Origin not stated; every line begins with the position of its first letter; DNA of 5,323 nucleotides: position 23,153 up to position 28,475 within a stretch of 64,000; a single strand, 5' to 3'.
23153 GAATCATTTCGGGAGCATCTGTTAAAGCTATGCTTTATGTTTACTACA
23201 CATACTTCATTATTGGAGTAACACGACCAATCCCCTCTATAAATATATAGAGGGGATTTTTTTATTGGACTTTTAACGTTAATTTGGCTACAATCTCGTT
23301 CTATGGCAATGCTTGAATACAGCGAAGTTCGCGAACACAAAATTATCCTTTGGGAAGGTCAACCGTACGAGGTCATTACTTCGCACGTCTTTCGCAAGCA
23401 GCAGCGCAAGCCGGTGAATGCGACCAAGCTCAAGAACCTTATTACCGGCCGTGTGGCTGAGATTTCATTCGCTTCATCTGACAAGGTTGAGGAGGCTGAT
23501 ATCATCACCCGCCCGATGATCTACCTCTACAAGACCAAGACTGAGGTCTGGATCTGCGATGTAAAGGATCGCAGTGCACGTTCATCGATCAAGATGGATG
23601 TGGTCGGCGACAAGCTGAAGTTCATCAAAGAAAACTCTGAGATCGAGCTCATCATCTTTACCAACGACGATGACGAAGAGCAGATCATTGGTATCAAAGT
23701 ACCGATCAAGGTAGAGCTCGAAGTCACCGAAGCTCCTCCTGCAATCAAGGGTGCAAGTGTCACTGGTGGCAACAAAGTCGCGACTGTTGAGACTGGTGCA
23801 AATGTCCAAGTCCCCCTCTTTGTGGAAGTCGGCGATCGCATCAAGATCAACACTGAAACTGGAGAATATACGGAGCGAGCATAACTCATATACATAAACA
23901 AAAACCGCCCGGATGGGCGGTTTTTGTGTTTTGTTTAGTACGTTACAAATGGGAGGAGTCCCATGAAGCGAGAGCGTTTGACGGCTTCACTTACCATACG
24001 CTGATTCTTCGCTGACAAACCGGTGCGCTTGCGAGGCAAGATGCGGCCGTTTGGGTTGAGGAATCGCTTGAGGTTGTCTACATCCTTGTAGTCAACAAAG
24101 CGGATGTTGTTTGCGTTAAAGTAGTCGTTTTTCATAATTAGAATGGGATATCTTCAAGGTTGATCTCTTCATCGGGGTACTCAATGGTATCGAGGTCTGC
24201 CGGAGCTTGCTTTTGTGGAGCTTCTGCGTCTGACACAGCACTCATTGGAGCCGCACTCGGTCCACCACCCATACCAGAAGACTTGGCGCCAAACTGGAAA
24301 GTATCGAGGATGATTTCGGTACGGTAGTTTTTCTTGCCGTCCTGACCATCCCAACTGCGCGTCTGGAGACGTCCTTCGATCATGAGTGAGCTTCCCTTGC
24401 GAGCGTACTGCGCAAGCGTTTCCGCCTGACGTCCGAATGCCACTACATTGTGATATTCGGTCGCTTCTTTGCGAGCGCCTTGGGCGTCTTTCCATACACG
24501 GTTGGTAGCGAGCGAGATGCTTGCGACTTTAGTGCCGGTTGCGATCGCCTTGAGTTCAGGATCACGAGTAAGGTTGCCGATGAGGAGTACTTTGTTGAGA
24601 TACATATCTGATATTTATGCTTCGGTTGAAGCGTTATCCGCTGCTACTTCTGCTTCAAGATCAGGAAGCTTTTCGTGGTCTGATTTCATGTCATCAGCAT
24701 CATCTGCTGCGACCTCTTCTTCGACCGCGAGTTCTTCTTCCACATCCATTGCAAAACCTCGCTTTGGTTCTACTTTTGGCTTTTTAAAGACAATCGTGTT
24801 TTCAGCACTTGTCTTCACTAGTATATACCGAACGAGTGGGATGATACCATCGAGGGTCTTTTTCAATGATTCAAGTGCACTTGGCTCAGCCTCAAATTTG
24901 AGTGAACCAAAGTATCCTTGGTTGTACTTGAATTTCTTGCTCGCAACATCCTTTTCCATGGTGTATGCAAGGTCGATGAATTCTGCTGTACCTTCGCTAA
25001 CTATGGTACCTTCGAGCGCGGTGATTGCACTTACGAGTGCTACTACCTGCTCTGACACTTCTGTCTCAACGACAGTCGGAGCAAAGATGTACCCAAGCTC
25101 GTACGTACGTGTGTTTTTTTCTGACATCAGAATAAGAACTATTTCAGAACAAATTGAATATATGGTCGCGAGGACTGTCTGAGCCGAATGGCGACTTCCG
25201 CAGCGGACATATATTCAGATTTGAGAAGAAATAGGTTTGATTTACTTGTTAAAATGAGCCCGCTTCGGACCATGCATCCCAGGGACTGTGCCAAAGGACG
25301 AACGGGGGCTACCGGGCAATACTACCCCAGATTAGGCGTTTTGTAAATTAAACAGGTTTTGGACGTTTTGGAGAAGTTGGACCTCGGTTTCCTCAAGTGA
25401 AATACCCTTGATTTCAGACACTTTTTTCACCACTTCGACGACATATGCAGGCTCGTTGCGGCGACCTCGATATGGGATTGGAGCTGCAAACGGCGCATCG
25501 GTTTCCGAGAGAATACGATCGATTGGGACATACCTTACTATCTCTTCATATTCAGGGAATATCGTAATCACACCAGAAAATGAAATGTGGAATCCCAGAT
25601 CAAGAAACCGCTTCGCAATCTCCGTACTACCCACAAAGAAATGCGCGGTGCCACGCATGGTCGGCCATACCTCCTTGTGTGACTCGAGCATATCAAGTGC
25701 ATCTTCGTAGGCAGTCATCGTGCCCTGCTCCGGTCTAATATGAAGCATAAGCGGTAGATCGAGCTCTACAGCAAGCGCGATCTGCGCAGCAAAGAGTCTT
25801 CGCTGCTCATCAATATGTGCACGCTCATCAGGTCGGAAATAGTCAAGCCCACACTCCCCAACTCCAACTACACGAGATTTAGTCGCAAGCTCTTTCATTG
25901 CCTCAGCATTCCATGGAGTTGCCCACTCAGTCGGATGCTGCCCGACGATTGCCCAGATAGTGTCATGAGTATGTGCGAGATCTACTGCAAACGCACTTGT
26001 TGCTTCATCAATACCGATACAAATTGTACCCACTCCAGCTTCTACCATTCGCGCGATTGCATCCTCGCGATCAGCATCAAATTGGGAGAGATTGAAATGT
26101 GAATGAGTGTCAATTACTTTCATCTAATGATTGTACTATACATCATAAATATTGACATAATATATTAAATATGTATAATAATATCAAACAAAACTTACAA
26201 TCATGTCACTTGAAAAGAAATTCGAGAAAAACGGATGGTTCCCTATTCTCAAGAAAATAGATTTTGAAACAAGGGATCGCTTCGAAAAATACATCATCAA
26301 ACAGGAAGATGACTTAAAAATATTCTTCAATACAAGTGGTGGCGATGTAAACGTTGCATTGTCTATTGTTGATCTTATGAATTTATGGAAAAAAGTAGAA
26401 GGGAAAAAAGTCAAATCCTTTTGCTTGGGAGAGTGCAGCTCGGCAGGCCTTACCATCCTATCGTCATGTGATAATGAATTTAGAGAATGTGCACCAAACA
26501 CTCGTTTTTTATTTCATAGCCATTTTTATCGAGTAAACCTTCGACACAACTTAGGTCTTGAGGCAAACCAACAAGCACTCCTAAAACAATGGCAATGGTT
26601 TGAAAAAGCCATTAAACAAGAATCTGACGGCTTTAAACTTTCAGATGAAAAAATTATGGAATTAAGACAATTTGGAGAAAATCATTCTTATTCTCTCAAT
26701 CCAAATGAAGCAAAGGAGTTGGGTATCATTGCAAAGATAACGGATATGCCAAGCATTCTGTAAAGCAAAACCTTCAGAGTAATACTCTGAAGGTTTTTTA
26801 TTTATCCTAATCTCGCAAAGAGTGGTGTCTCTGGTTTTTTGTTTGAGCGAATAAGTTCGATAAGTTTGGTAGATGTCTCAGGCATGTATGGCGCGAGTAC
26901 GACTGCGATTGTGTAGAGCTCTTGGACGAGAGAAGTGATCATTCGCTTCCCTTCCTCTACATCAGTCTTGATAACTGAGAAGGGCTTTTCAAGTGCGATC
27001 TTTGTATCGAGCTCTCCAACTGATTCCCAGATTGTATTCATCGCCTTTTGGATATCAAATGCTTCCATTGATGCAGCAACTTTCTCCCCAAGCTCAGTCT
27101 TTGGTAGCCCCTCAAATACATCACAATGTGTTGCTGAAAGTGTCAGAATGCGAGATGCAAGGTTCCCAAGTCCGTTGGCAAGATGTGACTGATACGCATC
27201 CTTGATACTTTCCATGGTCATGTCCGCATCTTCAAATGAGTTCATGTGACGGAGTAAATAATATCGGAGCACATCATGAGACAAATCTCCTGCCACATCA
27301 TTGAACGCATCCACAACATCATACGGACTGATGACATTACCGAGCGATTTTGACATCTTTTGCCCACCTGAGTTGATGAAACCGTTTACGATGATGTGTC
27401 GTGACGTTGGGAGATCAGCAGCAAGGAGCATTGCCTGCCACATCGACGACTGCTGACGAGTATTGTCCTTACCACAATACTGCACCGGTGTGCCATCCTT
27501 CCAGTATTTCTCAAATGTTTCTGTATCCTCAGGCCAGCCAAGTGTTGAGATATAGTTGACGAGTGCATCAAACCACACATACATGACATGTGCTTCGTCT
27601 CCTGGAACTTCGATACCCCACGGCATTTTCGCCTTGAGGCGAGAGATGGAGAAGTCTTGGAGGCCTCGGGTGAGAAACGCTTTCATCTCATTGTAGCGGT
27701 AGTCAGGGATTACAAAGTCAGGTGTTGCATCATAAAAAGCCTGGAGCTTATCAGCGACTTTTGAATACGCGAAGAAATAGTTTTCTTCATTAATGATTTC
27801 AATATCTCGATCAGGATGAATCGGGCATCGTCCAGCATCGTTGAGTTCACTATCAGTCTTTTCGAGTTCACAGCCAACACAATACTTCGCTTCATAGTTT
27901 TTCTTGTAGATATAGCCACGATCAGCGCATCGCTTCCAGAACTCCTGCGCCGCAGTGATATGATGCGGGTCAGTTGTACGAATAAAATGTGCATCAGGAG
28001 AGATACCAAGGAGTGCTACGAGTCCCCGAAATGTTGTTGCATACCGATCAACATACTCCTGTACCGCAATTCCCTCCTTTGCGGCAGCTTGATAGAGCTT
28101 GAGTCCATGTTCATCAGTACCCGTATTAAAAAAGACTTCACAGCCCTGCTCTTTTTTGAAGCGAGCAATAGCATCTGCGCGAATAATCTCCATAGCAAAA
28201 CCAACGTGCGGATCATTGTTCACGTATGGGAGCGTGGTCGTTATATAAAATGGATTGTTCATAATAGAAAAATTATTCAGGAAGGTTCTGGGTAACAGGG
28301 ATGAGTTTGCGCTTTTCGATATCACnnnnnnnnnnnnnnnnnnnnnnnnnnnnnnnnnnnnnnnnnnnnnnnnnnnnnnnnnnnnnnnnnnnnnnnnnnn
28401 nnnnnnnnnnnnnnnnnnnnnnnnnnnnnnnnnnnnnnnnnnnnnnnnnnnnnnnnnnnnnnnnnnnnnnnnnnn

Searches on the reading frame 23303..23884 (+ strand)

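Call 41: search_protein_families(library=pfam, proteins=[window:23303-23884:+], max_evalue=0.001)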
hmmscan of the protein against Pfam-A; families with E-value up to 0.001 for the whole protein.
window:23303-23884:+ (193 aa): 3 families
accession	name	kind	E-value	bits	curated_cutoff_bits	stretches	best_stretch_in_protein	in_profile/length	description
PF09285.17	Elong-fact-P_C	-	6.2e-25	87.1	25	1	137-192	1-56/56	Elongation factor P, C-terminal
PF08207.18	EFP_N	-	1.4e-08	35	23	1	7-62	3-58/58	Elongation factor P (EF-P) KOW-like domain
PF01132.26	EFP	-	9.9e-05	22.7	27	0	71-120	2-50/54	Elongation factor P (EF-P) OB domain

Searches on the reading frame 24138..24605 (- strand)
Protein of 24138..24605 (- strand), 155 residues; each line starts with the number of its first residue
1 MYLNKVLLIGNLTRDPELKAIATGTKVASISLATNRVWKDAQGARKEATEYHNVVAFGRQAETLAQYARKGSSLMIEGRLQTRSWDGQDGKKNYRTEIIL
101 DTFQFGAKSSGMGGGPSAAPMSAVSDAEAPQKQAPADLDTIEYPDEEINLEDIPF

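Call 41: search_protein_families(library=pfam, proteins=[window:24138-24605:-], max_evalue=0.001)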
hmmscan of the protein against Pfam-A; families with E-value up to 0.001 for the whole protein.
window:24138-24605:- (155 aa): 1 family
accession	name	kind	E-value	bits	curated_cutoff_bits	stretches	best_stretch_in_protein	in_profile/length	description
PF00436.31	SSB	-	1.1e-37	128.6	26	1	3-105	1-103/104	Single-strand binding protein family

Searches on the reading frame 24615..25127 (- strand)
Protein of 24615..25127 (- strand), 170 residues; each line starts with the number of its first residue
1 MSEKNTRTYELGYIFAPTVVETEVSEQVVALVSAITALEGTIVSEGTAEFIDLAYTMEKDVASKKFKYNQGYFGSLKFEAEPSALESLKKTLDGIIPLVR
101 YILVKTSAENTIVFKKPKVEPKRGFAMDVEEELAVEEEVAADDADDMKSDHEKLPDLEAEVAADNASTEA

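Call 41: search_protein_families(library=pfam, proteins=[window:24615-25127:-], max_evalue=0.001)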
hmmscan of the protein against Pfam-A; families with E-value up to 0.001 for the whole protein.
window:24615-25127:- (170 aa): 1 family
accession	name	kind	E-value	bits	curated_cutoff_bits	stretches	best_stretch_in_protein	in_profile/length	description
PF01250.22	Ribosomal_S6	-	1.4e-09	38.5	27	1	8-105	1-90/90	Ribosomal protein S6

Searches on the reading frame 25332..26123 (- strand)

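Call 41: search_protein_families(library=pfam, proteins=[window:25332-26123:-], max_evalue=0.001)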
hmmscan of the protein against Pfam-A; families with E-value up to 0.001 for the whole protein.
window:25332-26123:- (263 aa): 1 family
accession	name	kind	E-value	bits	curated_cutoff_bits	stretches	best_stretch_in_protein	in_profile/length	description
PF01026.27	TatD_DNase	-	5.6e-68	229.5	27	1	4-259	1-253/253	TatD related DNase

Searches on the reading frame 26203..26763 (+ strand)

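Call 41: search_protein_families(library=pfam, proteins=[window:26203-26763:+], max_evalue=0.001)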
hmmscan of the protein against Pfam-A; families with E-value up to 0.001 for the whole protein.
window:26203-26763:+ (186 aa): 1 family
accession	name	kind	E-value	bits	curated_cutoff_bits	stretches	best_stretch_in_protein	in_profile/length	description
PF00574.28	CLP_protease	-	9.7e-14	52.1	20.2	1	33-181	44-180/182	Clp protease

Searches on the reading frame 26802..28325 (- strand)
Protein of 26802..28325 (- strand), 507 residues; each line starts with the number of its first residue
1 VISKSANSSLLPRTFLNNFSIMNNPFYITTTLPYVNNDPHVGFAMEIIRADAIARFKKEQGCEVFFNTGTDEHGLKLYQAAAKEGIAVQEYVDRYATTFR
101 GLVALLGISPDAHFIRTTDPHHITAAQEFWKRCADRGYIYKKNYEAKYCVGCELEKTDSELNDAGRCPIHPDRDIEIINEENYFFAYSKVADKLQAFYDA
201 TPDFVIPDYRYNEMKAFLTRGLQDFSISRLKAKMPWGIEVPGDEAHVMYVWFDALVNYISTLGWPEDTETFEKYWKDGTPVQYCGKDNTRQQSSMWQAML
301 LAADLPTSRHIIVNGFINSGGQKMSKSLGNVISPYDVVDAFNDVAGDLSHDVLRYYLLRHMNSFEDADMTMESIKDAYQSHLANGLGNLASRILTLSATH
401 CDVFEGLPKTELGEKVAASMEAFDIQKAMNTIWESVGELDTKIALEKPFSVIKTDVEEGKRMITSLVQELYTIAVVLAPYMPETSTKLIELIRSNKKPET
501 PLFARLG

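Call 41: search_protein_families(library=pfam, proteins=[window:26802-28325:-], max_evalue=0.001)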
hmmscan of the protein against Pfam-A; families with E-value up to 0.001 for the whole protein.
window:26802-28325:- (507 aa): 5 families
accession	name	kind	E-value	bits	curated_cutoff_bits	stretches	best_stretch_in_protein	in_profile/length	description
PF09334.17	tRNA-synt_1g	-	8.9e-88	295.1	20.1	2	177-393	178-390/391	tRNA synthetases class I (M)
PF00133.28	tRNA-synt_1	-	3.1e-30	105.7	22.7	2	245-363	296-407/414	tRNA synthetases class I (I, L, M and V)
PF01406.26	tRNA-synt_1e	-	1.1e-13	51.7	27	2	33-145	17-127/301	tRNA synthetases class I (C) catalytic domain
PF01921.24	tRNA-synt_1f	-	7.9e-05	22.2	27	0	282-379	238-330/360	tRNA synthetases class I (K)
PF19303.5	Anticodon_3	-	0.00087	19.6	23.5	0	416-495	25-104/152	Anticodon binding domain of methionyl tRNA ligase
